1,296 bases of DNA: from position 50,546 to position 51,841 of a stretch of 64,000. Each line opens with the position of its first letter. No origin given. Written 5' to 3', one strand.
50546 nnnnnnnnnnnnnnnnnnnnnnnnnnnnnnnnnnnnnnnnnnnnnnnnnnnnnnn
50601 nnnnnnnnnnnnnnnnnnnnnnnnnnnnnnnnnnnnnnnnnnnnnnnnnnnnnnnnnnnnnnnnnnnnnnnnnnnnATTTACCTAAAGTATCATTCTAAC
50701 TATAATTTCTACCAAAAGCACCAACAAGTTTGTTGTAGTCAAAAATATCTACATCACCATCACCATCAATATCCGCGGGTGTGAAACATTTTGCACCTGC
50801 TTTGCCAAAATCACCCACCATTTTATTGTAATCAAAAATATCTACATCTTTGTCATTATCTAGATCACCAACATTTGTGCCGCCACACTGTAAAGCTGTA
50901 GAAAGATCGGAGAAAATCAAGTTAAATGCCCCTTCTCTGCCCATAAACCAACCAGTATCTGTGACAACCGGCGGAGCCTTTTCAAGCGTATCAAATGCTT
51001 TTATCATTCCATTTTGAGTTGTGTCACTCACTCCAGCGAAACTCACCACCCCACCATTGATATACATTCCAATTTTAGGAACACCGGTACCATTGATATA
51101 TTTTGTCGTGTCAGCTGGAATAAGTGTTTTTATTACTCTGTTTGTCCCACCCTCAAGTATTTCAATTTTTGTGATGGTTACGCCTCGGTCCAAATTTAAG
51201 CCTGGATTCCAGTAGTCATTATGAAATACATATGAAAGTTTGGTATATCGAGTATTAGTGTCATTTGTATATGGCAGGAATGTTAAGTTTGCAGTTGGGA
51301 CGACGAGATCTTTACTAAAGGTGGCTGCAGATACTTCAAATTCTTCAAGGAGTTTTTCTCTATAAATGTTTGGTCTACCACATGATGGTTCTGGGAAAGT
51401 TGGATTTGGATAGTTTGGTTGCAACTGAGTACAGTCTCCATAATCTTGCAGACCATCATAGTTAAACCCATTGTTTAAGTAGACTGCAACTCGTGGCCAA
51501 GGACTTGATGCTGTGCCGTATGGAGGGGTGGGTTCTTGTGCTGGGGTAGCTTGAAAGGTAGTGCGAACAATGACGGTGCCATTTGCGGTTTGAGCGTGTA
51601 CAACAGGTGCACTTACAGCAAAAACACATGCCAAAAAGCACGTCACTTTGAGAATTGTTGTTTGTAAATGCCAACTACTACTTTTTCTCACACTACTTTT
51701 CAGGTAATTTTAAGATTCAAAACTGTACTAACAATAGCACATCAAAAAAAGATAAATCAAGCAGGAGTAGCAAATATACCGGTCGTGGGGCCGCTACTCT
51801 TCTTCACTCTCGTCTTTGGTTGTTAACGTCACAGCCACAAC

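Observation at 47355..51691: Four-gene operon of secreted proteins built from cohesin-like and dockerin-like modules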

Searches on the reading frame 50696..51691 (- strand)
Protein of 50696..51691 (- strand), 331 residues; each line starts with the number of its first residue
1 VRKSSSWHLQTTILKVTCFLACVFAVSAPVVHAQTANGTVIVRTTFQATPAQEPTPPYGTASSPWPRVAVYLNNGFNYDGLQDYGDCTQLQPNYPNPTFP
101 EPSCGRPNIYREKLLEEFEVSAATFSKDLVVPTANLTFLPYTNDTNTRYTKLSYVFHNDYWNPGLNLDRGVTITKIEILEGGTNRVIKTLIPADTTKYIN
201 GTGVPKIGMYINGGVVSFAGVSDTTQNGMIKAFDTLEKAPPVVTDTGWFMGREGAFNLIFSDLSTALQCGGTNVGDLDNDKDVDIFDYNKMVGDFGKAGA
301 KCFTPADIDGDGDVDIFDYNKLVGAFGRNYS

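Call 3: search_protein_families(library=pfam, proteins=[window:50696-51691:-], max_evalue=10)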
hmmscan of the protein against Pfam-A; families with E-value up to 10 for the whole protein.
window:50696-51691:- (331 aa): 3 families
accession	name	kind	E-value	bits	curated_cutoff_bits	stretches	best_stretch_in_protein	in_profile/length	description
PF13517.12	FG-GAP_3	-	0.00032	21.7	26.9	2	300-317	43-60/61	FG-GAP-like repeat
PF16841.11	CBM60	-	0.027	15.4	28.2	1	141-178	40-76/91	Ca-dependent carbohydrate-binding module xylan-binding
PF00404.24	Dockerin_1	-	4.2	8.1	22.9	0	275-321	2-51/57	Dockerin type I domain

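Call 4: search_protein_families(library=ncbifam, proteins=[window:50696-51691:-], max_evalue=10)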
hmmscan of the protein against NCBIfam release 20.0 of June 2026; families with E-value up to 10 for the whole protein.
window:50696-51691:- (331 aa): 0 families

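Call 5: search_solved_structures(query=window:50696-51691:-, max_evalue=10, show_alignments=2)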
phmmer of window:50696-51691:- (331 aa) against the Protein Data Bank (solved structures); distinct sequences matched with E-value up to 10: 1.
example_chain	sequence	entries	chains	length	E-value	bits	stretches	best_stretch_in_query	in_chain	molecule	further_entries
5lxv_B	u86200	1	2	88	0.11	14.6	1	274-318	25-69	Carbohydrate-binding protein WP_009985128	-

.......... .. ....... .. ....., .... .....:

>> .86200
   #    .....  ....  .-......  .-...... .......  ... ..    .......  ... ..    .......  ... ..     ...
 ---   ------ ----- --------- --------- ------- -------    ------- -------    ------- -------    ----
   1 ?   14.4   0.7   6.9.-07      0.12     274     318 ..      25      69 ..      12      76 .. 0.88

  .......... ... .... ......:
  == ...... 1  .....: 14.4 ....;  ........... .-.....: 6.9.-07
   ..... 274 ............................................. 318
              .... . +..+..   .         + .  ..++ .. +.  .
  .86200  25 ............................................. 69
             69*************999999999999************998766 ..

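Call 19: find_homologous_proteins(query=window:50696-51691:-)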
Query window:50696-51691:- (331 aa): 71 proteins with E <= 0.001 among 2541 candidates.
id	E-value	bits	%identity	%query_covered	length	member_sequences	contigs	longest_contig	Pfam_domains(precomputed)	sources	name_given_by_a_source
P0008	2.1e-227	772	100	100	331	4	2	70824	-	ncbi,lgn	-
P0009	8.7e-143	493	71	89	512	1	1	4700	PF13517.13,PF24517.3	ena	-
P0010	2.1e-124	433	63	94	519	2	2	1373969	PF24517.3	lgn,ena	-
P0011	9.5e-119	414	57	100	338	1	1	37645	-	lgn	-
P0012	2.1e-110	387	62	88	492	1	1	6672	-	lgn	-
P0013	2.0e-93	331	52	88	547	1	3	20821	PF24517.3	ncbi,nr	ncbi:DNRLRE domain-containing protein [Candidatus Woesebacteria bacterium]|nr:DNRLRE domain-containi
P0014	1.6e-88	315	47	88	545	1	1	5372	PF24517.3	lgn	-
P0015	1.1e-40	158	38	76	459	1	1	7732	-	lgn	-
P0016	4.5e-36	143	33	79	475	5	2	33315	PF16841.12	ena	-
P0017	9.9e-15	72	72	16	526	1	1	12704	PF12708.13,PF00295.24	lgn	-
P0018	1.4e-14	72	70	16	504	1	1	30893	PF13229.13,PF12708.13,PF00295.24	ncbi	-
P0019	7.3e-12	63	70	16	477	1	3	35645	PF18099.8,PF03422.22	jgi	jgi:hypothetical protein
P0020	1.0e-11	62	59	19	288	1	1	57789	PF24517.3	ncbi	-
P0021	1.4e-11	62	69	16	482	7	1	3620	-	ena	-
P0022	2.4e-11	61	47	27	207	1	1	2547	PF00404.25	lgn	-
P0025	2.9e-10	58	70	13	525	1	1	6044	PF05426.19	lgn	-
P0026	4.0e-10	57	67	17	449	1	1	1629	PF00404.25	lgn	-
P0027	1.6e-9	55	63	16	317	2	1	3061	PF03372.30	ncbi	-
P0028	2.4e-9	55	65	16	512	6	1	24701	PF00404.25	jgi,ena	-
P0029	3.6e-9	54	65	15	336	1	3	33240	PF03372.30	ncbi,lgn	-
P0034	1.0e-8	53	61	16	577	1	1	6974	PF16116.11,PF16173.11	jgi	-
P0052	4.2e-7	47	59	16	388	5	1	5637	PF00149.34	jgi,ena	-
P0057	3.2e-6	44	57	16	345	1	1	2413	PF03372.30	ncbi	-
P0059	3.4e-6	44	56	16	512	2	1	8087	PF00404.25,PF03659.21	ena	-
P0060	3.8e-6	44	61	16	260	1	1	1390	PF00963.25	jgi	jgi:hypothetical protein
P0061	4.0e-6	44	56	16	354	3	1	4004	PF00404.25,PF02156.22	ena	-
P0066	5.5e-6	44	57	16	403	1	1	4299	PF00404.25,PF00149.34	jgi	-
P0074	2.7e-5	41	53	16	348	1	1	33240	PF03372.30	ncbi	-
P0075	3.3e-5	41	59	16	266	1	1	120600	PF13517.13,PF00963.25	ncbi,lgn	-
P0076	4.3e-5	41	54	14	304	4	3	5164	PF00404.25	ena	-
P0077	9.2e-5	40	56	16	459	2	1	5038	PF13229.13,PF00404.25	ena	-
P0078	5.5e-4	37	53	14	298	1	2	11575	PF00404.25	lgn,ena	-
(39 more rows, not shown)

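Call 25: search_solved_structures(query=A2, max_evalue=10, show_alignments=2)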
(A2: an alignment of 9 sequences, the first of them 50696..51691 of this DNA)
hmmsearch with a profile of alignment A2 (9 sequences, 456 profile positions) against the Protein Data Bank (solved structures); distinct sequences matched with E-value up to 10: 14.
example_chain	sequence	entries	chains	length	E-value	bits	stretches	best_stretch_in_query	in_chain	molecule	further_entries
5lxv_B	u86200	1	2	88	0.0043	19.2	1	399-441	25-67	Carbohydrate-binding protein WP_009985128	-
2y3n_B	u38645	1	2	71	0.014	17.5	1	399-453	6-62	CELLULOSOMAL FAMILY-48 PROCESSIVE GLYCOSIDE HYDROLASE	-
4zcu_A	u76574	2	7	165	0.095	14.8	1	399-440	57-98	Calcium-binding mitochondrial carrier protein SCaMC-1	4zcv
2b59_B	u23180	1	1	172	0.11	14.5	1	398-452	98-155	Cellulosomal scaffolding protein A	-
4n5x_A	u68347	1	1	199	0.16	14.1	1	399-440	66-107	Calcium-binding mitochondrial carrier protein SCaMC-1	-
6kg9_A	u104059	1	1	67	0.29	13.2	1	396-453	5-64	And cellulose-binding endoglucanase family 9 CelL ortholog dockerin domain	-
3kcp_A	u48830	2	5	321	0.32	13.1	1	398-452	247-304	Cellulosomal-scaffolding protein A | Cellulosome anchoring protein cohesin region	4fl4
5k39_B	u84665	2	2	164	0.35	13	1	404-451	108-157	Dockerin module from a protein of unknown function | Ig domain protein group 2 domain protein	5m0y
2vn6_B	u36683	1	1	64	0.52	12.4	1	400-446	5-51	ENDOGLUCANASE A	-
2rrt_A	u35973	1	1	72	0.62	12.1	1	409-450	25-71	Calmodulin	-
8x39_A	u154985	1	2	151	0.77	11.8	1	399-445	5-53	Serine protease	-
8x3a_A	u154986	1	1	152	0.79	11.8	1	399-445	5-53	Serine protease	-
6kgc_B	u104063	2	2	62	1.3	11.1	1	397-448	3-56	And cellulose-binding endoglucanase family 9 CelL ortholog dockerin domain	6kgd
6kge_D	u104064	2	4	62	1.4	11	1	397-449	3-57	And cellulose-binding endoglucanase family 9 CelL ortholog dockerin domain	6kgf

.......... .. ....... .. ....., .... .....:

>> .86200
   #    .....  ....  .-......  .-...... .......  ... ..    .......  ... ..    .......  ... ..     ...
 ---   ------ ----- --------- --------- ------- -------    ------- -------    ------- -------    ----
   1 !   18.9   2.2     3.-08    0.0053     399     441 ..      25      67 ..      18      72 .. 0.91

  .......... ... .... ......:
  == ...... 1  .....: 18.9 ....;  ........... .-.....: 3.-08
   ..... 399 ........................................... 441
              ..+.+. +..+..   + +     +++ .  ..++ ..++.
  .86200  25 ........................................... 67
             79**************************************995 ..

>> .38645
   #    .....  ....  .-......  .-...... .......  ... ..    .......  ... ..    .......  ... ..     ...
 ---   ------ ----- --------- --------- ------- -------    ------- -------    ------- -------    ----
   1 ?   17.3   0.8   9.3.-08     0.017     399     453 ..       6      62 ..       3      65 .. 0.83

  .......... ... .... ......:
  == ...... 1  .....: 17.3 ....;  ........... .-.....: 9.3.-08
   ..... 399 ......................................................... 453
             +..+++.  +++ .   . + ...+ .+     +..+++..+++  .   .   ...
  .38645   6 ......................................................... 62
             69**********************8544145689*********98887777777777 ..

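Call 50: predict_structure(alignment_id=A2)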
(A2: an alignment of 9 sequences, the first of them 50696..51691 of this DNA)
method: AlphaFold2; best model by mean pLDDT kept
length: 331 residues; sequences in the alignment: 9
mean_pLDDT: 67.7   pTM: 0.63
mean pLDDT of the five models: 67.7, 65.0, 63.3, 63.0, 59.3
residues with pLDDT >= 90: 31; 70-90: 147; 50-70: 75; < 50: 78
segments of 3 or more residues with pLDDT < 50: 1-35, 75-78, 84-109, 219-229
pLDDT, mean of each block of 10 residues (from residue 1): 37 40 33 57 90 62 72 56 46 41 46 72 88 77 69 76 66 91 83 80 62 56 46 61 88 81 71 70 86 85 78 87 80 58
secondary structure, 60 per line:
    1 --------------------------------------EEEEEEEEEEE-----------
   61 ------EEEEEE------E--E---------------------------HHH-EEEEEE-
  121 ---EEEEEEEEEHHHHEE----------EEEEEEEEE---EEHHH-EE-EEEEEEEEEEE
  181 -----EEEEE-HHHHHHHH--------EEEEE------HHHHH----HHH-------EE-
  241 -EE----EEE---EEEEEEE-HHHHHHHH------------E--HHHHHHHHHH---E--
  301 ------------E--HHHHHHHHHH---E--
elements in order: E39-49 E67-72 E114-119 E124-132 H133-136 E149-157 E170-180 E186-190 H192-199 E208-212 H219-223 E248-250 E254-260 H262-269 H285-294 H316-325

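Call 53: fold_search(model_id=the predicted structure, library=pdb)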
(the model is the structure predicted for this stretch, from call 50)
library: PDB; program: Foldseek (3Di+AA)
matches with E <= 10: 521; with E <= 0.001: 0
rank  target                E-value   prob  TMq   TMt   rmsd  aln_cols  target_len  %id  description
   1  6u7m_A                3.3e-03  0.77  0.16  0.13   9.1       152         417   14  Cryo-EM Structure of Helical Lipoprotein Lipase (released 2020-04-08)
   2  2y3n_B                5.4e-03  1.00  0.16  0.80   1.4        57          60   32  Type II cohesin-dockerin domain from Bacteroides cellolosolvens (released 2012-01-11)
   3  2pvs_B                2.7e-02  0.72  0.17  0.14   7.1       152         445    7  Structure of human pancreatic lipase related protein 2 mutant N336Q (released 2007-12-18)
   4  5tqo_B                3.8e-02  0.11  0.15  0.08  19.3       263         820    9  Lipoxygenase-1 (soybean) L546A/L754A mutant at 300K (released 2017-11-01)
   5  6kxk_B                6.7e-02  0.08  0.15  0.10  25.1       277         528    8  BON1 (released 2020-09-16)
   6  8qdr_B                8.0e-02  0.12  0.15  0.09  17.0       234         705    6  Vitis vinifera dimeric 13S-lipoxygenase LOXA in a detergent bound open conformation (released 2024-10-30)
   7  8ghc_B                1.3e-01  0.38  0.17  0.10   8.6       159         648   11  The structure of h12-LOX in dimeric form (released 2023-08-09)
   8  9lby_B                2.1e-01  0.08  0.16  0.08  15.6       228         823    7  Crystal Structure of Maize Lipoxygenase3 (released 2026-01-07)
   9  8xrv_E                2.3e-01  0.18  0.14  0.08   7.3       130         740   13  The crystal structure of a GH3 enzyme CcBgl3B with glucose (released 2024-04-10)
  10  3cwz_B                2.4e-01  0.23  0.17  0.18   8.3       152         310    5  Structure of RAB6(GTP)-R6IP1 complex (released 2008-11-18)
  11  6iln_A                2.4e-01  0.11  0.12  0.13  12.5       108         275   15  Cryo-EM structure of full Echovirus 6 particle at PH 5.5 (released 2019-05-15)
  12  9bky_C                2.4e-01  0.05  0.10  0.19  13.4       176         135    6  Crystal structure of a C2 domain from Trichomonas vaginalis (sulfate bound) (released 2024-05-08)
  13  1djh_B                2.6e-01  0.08  0.12  0.08  12.9       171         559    6  PHOSPHOINOSITIDE-SPECIFIC PHOSPHOLIPASE C-DELTA1 FROM RAT COMPLEXED WITH BARIUM (released 1997-07-07)
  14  6kxu_A                2.6e-01  0.06  0.17  0.11  24.3       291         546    8  BON1 (released 2020-09-16)
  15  3n0a                  2.9e-01  0.06  0.11  0.11  11.1       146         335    9  Crystal structure of auxilin (40-400) (released 2010-09-22)
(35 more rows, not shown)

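Call 59: search_protein_families(library=pfam, alignment_id=A2, max_evalue=0.1)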
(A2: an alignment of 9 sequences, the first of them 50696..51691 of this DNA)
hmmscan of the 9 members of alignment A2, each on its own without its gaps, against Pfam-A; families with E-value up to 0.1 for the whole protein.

A. member 1, window:50696-51691:- (331 aa): 2 families
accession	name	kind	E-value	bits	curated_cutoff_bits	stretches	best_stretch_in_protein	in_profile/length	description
PF13517.12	FG-GAP_3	-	0.00032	21.7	26.9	0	300-317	43-60/61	FG-GAP-like repeat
PF16841.11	CBM60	-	0.027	15.4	28.2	0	141-178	40-76/91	Ca-dependent carbohydrate-binding module xylan-binding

B. families by the number of members that match (of 9 scanned): 11 families
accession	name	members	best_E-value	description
PF00404.24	Dockerin_1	8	5.3e-05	Dockerin type I domain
PF13517.12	FG-GAP_3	6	2.5e-06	FG-GAP-like repeat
PF24517.2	CBM96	4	4.4e-12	Carbohydrate-binding module family 96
PF16841.11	CBM60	3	5.3e-06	Ca-dependent carbohydrate-binding module xylan-binding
PF13202.12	EF-hand_5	2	0.006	EF hand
PF09971.14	DUF2206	1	0.0014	Predicted membrane protein (DUF2206)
PF06848.17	Disaggr_repeat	1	0.0019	Disaggregatase related repeat domain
PF00036.39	EF-hand_1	1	0.0074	EF hand domain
PF13405.12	EF-hand_6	1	0.055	EF-hand domain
PF07654.21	C1-set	1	0.085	Immunoglobulin C1-set domain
PF13567.11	DUF4131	1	0.088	Domain of unknown function (DUF4131)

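Call 71: search_protein_families(library=pfam, proteins=[P0017, P0019, P0025, P0027, P0034, P0052, P0060, P0075, P0020], max_evalue=0.01)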
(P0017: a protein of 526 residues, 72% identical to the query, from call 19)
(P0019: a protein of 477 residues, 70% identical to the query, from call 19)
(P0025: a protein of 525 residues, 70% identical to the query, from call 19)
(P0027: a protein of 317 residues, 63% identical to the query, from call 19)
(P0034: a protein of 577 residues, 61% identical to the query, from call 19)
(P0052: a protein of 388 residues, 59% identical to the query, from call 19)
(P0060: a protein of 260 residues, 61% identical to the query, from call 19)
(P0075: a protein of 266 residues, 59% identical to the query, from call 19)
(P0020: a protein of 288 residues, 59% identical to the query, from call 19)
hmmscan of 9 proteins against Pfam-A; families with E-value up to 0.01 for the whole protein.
P0017 (526 aa): 4 families
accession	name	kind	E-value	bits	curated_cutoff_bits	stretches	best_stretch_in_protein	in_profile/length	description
PF00295.23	Glyco_hydro_28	-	2.6e-10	40.3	22.9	1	260-443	51-239/324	Glycosyl hydrolases family 28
PF12708.12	Pect-lyase_RHGA_epim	-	1.2e-09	38.7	27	1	182-413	2-208/213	Rhamnogalacturonase A/epimerase, pectate lyase-like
PF13229.12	Beta_helix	-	2.8e-05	24.2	25.9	1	322-429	2-102/158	Right handed beta helix region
PF13517.12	FG-GAP_3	-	0.0002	22.3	26.9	0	438-482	14-60/61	FG-GAP-like repeat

P0019 (477 aa): 3 families
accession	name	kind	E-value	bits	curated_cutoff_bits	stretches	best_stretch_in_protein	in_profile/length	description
PF03422.21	CBM_6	-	2.2e-21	76.9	28.9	1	282-405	5-124/125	Carbohydrate binding module (family 6)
PF18099.7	CBM_35_2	-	2.1e-12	47.5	23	1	288-389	5-104/112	Carbohydrate binding module (family 35)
PF00404.24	Dockerin_1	-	0.0016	19.1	22.9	1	423-471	1-52/57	Dockerin type I domain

P0025 (525 aa): 1 family
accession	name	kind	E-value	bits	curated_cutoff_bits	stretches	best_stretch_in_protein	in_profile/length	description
PF05426.18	Alginate_lyase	-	1.5e-06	28.3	22.2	1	302-477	131-268/275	Alginate lyase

P0027 (317 aa): 3 families
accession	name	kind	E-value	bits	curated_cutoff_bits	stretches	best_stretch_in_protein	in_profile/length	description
PF03372.29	Exo_endo_phos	-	1.8e-11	44.6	24.5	1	39-248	1-225/225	Endonuclease/Exonuclease/phosphatase family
PF13517.12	FG-GAP_3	-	0.0039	18.2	26.9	0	234-275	19-60/61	FG-GAP-like repeat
PF22669.2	Exo_endo_phos2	-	0.0071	16.4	27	0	85-196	58-183/288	Endonuclease/Exonuclease/phosphatase family 2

P0034 (577 aa): 3 families
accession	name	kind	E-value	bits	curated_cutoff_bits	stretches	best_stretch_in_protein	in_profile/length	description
PF16116.10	DUF4832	-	1.4e-63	215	29.2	1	254-480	1-216/216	Domain of unknown function (DUF4832)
PF16173.10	DUF4874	-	1.7e-35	122.4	30.1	1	59-231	1-158/159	Domain of unknown function (DUF4874)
PF00404.24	Dockerin_1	-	0.0005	20.7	22.9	1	524-573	1-55/57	Dockerin type I domain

P0052 (388 aa): 2 families
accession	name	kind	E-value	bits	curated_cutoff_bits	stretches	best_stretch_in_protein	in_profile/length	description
PF00149.33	Metallophos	-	7.8e-08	33.4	21.5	1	52-231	18-190/191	Calcineurin-like phosphoesterase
PF00404.24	Dockerin_1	-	0.00048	20.7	22.9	1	334-380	1-52/57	Dockerin type I domain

P0060 (260 aa): 3 families
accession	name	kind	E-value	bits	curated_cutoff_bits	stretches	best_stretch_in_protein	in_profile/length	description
PF00963.24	Cohesin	-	7.9e-06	26.6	24.1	1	54-166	11-130/139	Cohesin domain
PF13517.12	FG-GAP_3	-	2e-05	25.5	26.9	0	192-219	34-60/61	FG-GAP-like repeat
PF00404.24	Dockerin_1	-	0.0045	17.6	22.9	1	207-252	1-52/57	Dockerin type I domain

P0075 (266 aa): 3 families
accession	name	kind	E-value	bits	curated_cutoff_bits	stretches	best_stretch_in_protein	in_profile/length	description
PF00963.24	Cohesin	-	4.2e-07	30.7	24.1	1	49-172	7-137/139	Cohesin domain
PF13517.12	FG-GAP_3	-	1.2e-05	26.3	26.9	0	202-227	36-60/61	FG-GAP-like repeat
PF00404.24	Dockerin_1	-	0.0006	20.4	22.9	1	215-260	1-52/57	Dockerin type I domain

P0020 (288 aa): 1 family
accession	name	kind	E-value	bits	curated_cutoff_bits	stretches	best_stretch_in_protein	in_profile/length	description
PF24517.2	CBM96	-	2.4e-11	44.2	26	1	33-207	4-155/164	Carbohydrate-binding module family 96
